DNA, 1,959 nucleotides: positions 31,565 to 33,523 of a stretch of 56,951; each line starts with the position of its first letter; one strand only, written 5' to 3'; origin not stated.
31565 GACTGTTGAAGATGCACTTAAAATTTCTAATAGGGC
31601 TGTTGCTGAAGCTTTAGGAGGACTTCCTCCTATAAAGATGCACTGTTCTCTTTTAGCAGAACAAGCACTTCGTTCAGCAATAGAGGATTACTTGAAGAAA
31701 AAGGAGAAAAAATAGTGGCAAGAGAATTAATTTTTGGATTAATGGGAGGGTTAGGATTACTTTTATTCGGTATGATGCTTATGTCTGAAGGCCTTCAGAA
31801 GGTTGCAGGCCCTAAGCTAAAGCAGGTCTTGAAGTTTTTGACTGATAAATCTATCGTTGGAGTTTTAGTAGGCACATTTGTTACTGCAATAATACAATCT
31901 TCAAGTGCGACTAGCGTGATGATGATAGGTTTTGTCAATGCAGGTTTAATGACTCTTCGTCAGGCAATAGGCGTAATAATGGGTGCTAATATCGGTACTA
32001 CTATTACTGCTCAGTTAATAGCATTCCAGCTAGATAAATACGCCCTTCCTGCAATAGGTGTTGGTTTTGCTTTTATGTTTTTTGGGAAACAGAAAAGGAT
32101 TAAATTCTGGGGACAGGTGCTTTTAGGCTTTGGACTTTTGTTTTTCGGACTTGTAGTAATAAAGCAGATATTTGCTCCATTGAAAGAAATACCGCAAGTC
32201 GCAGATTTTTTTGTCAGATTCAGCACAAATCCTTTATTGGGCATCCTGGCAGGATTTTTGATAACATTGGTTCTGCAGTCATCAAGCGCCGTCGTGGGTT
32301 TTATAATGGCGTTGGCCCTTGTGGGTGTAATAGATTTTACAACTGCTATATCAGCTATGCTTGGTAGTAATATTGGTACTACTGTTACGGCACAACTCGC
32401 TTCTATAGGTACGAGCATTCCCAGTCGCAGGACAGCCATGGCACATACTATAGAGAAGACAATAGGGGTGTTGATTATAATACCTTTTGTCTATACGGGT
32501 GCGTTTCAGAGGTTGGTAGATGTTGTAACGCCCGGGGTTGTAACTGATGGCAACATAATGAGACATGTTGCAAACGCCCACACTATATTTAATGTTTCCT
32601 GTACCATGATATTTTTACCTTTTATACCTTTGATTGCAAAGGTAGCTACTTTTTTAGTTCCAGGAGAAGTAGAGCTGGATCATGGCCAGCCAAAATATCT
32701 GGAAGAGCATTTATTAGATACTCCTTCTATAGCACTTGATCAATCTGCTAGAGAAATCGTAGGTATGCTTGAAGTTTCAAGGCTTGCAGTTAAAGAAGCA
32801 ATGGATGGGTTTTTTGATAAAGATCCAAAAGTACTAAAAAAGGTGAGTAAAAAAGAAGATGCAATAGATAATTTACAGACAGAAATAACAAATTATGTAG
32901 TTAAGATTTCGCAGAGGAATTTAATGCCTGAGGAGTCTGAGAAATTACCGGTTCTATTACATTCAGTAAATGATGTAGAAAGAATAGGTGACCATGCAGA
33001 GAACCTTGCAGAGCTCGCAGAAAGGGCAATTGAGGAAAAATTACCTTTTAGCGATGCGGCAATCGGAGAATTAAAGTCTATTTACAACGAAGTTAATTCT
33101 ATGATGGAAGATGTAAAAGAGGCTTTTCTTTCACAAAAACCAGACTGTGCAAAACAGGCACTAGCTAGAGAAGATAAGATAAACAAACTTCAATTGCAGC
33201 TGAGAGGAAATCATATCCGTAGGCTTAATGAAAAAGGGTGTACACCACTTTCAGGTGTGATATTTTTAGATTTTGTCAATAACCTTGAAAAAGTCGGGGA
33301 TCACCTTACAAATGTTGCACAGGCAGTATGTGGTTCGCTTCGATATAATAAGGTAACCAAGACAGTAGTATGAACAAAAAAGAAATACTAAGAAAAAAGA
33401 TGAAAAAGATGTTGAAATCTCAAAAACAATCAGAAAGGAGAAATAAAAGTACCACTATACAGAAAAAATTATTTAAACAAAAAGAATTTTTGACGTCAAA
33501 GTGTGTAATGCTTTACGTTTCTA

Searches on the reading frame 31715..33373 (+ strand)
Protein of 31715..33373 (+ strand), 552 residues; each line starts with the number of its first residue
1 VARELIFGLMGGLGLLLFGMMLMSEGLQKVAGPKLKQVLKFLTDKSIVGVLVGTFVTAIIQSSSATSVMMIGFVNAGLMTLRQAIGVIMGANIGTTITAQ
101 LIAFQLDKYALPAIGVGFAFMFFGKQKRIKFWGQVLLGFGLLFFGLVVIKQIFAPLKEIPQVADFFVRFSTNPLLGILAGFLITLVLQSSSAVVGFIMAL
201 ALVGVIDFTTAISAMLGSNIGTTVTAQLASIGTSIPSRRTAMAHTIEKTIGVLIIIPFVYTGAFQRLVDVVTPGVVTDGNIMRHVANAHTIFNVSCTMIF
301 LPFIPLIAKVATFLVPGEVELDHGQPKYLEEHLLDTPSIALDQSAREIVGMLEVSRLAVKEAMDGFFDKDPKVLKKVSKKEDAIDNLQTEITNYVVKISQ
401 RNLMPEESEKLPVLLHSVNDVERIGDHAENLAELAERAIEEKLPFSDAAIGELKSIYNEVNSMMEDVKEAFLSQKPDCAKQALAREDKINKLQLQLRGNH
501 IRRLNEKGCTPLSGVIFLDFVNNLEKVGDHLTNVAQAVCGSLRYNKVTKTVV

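Call 9: search_protein_families(library=pfam, proteins=[window:31715-33373:+])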
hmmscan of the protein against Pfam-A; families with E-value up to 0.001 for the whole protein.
window:31715-33373:+ (552 aa): 3 families
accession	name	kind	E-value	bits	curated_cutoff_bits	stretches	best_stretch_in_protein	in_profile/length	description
PF02690.20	Na_Pi_cotrans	-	1.7e-67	226.1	29.1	2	15-150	1-136/137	Na+/Pi-cotransporter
PF01895.24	PhoU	-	2.4e-34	118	23.5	2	350-434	3-88/89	PhoU domain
PF01865.21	PhoU_div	-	1.2e-05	25.2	24.4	1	349-538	21-208/214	Protein of unknown function DUF47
